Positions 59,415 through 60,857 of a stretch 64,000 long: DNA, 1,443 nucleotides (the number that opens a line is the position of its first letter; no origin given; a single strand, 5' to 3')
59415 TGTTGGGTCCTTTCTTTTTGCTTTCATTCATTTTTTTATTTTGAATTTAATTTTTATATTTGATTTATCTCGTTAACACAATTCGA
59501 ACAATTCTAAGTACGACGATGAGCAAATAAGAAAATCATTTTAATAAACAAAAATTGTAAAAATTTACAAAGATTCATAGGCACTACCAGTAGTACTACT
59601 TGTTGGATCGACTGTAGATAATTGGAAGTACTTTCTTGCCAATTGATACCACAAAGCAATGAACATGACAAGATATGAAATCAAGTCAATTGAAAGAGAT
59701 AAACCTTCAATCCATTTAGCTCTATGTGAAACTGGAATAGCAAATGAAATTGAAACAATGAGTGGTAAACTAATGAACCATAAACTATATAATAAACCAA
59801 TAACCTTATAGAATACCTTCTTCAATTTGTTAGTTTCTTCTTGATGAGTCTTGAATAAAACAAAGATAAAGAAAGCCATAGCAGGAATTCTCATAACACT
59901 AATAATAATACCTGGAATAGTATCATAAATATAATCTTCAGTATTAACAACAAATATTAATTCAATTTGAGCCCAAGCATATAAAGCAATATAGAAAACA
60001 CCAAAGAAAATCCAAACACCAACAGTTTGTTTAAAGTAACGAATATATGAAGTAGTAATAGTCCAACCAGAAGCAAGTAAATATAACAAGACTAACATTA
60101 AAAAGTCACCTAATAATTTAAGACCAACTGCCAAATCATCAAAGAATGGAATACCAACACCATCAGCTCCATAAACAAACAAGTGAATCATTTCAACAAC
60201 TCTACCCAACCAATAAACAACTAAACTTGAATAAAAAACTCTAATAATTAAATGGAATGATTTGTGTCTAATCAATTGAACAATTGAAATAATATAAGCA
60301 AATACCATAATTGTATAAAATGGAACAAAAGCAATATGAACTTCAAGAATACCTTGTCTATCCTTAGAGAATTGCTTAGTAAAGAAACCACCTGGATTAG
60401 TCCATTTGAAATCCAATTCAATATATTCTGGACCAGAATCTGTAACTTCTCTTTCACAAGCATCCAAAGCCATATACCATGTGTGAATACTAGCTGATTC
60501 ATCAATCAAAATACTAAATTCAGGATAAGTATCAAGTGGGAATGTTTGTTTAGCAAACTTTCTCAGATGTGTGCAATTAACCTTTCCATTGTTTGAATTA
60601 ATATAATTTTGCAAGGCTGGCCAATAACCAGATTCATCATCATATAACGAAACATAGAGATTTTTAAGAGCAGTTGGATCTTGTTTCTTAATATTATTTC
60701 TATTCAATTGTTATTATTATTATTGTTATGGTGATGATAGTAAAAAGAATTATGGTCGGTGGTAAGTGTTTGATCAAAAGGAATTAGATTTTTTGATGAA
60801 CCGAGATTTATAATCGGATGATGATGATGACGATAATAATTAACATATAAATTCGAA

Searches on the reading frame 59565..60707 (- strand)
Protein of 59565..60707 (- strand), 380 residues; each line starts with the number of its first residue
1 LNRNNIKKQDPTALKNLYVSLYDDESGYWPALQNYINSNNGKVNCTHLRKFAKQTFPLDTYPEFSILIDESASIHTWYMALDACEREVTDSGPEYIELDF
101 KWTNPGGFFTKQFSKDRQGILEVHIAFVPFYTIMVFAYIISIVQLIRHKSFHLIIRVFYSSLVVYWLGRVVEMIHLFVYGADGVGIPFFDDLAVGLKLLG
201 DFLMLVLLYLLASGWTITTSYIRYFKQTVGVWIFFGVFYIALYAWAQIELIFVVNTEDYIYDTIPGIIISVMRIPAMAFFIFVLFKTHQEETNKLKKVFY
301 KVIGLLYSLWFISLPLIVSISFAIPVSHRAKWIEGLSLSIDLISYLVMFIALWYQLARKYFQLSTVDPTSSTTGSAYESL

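Call 95: search_protein_families(library=pfam, proteins=[window:59565-60707:-], max_evalue=0.00001)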
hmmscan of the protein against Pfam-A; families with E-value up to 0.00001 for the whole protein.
window:59565-60707:- (380 aa): 1 family
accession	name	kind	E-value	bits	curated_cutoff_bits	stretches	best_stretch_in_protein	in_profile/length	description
PF10192.15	GPR180-TMEM145_TM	-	8.3e-39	133.9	23.7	1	127-348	1-224/224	GPR180/TMEM145, transmembrane domain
